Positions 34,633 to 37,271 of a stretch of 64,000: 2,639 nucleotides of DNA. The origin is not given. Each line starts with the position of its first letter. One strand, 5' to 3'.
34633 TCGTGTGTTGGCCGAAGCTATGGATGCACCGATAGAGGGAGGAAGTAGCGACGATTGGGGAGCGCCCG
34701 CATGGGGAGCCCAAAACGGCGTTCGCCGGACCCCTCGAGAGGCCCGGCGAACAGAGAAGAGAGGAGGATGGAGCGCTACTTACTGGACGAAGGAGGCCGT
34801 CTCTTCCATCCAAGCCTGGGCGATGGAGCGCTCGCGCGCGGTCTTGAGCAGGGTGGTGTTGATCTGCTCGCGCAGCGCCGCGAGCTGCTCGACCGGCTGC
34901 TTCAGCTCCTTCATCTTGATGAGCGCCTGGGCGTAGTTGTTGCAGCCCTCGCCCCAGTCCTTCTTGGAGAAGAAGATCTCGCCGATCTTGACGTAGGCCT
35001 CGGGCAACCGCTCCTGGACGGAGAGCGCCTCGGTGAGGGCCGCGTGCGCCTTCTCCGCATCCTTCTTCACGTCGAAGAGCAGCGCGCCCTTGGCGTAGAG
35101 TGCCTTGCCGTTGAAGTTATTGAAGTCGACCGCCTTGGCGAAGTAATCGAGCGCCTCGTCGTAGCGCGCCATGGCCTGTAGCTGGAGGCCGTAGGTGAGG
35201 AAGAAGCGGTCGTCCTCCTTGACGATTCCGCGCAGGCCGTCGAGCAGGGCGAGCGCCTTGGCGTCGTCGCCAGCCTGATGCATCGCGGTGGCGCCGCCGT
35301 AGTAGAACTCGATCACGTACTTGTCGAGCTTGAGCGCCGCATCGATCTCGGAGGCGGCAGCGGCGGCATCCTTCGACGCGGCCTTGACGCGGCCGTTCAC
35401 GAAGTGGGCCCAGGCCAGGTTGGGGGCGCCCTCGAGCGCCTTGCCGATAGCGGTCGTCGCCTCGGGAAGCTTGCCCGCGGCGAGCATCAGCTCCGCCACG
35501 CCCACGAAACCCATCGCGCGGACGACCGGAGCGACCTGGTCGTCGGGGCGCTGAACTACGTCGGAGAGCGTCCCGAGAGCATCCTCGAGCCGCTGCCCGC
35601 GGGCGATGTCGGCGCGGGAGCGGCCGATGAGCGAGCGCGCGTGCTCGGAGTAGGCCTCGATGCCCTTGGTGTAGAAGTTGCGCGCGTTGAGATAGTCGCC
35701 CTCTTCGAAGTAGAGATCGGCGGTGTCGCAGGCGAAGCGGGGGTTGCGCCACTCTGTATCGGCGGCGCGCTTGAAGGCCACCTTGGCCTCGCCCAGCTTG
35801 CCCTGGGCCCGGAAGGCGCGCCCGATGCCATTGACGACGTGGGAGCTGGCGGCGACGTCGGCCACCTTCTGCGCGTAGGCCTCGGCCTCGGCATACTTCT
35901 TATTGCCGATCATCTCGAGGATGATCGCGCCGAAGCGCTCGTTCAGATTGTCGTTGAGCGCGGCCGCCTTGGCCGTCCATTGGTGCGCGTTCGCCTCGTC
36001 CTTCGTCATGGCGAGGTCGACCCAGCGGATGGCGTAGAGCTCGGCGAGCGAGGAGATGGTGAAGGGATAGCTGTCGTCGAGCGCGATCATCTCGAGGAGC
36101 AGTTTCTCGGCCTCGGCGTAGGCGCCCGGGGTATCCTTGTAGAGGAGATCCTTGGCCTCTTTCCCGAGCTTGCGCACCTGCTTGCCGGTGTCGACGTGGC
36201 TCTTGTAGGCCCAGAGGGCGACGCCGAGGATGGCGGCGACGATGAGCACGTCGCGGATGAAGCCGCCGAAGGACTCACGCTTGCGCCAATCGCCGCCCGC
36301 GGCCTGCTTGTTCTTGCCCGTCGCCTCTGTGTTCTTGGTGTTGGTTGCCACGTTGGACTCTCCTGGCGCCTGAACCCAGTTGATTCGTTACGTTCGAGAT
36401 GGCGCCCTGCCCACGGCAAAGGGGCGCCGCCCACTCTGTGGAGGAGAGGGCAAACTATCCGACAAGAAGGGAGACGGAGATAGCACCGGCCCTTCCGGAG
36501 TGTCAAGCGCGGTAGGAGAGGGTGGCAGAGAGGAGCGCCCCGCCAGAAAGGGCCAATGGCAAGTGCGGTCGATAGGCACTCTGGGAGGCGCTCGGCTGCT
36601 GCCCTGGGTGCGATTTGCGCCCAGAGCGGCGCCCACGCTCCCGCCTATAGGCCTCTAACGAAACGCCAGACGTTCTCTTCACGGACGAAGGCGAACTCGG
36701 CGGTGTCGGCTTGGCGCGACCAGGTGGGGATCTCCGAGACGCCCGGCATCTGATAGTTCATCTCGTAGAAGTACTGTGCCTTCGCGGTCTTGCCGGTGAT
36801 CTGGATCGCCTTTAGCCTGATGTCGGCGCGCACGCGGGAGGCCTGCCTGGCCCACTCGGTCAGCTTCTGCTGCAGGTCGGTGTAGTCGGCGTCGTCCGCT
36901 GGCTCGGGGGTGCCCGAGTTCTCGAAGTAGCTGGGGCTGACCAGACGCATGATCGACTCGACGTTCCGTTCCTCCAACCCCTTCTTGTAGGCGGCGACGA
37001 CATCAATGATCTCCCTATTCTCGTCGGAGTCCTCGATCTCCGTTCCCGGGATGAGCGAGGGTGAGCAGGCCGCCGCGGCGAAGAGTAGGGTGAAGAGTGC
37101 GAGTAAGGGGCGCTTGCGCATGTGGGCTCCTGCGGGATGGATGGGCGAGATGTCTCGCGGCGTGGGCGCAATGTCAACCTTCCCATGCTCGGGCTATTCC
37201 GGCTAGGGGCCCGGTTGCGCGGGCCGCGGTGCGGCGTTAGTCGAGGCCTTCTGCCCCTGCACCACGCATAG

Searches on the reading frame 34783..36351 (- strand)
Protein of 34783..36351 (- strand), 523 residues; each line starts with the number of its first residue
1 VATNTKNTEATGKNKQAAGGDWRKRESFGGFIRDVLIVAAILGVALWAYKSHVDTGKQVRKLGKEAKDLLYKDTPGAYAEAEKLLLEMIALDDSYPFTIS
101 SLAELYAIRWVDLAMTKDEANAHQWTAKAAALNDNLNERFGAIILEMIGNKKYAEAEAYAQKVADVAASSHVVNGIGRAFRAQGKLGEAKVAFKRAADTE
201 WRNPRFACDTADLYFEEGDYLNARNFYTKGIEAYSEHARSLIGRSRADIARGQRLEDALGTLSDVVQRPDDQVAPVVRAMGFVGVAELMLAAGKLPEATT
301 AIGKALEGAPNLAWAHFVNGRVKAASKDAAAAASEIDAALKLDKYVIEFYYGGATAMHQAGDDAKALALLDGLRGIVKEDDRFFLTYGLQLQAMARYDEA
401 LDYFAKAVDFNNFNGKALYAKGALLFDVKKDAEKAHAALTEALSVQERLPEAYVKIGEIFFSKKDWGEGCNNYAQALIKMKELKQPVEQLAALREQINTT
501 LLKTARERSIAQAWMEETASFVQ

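Call 19: search_protein_families(library=ncbifam, proteins=[window:34783-36351:-], max_evalue=0.01)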
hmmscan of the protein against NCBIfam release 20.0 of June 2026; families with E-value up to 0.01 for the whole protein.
window:34783-36351:- (523 aa): 9 families
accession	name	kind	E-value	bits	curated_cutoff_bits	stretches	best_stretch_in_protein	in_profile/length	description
TIGR02917.1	PEP_TPR_lipo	equivalog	1.3e-17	63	312.2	2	283-428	163-308/899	XrtA/PEP-CTERM system TPR-repeat protein PrsT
TIGR02521.1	type_IV_pilW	equivalog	5.1e-13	49.1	154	2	76-246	45-211/234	type IV pilus biogenesis/stability protein PilW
TIGR02552.1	LcrH_SycD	equivalog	1.9e-09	37.3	104.8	2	336-448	7-118/136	SycD/LcrH family type III secretion system chaperone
NF040959.1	MamA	equivalog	2.3e-09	37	200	1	348-477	38-166/204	magnetosome protein MamA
NF008757.0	PRK11788.1-5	equivalog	1.4e-05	24.5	363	0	169-269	179-279/388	lipopolysaccharide assembly protein LapB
NF052312.1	T9SS_PorW_SprE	equivalog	3.5e-05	22.6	250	1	393-498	268-376/716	type IX secretion system periplasmic lipoprotein PorW/SprE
NF033762.1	social_mot_Tgl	equivalog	7.8e-05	22.1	225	1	386-481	36-131/252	social motility TPR repeat lipoprotein Tgl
NF040561.1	PrimPol_Msp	equivalog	0.00064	18.4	200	0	360-426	4-70/515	CRISPR-associated primase-polymerase type A1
NF033920.0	C39_PA2778_fam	equivalog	0.00067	19.2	150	0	268-370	145-247/255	PA2778 family cysteine peptidase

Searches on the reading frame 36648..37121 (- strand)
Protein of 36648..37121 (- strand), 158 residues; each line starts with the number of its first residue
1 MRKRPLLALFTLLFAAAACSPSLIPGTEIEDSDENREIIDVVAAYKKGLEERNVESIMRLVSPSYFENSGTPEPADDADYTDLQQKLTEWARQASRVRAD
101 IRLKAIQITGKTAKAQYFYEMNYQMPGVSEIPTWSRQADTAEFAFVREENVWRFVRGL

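Call 3: search_protein_families(library=pfam, proteins=[window:36648-37121:-], max_evalue=0.1)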
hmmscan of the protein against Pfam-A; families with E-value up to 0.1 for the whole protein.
window:36648-37121:- (158 aa): 1 family
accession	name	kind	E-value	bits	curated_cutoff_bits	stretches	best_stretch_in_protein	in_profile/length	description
PF08332.16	CaMKII_AD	-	0.0083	16.7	22.1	1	35-124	2-93/128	Calcium/calmodulin dependent protein kinase II association domain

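Call 4: search_protein_families(library=ncbifam, proteins=[window:36648-37121:-], max_evalue=0.1)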
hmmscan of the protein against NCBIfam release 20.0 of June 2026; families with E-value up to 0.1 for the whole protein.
window:36648-37121:- (158 aa): 1 family
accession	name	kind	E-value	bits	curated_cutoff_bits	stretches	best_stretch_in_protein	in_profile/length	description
NF051431.1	Rv0361_Cterm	subfamily_domain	0.046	13.9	37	1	73-153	71-137/140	Rv0361 family membrane protein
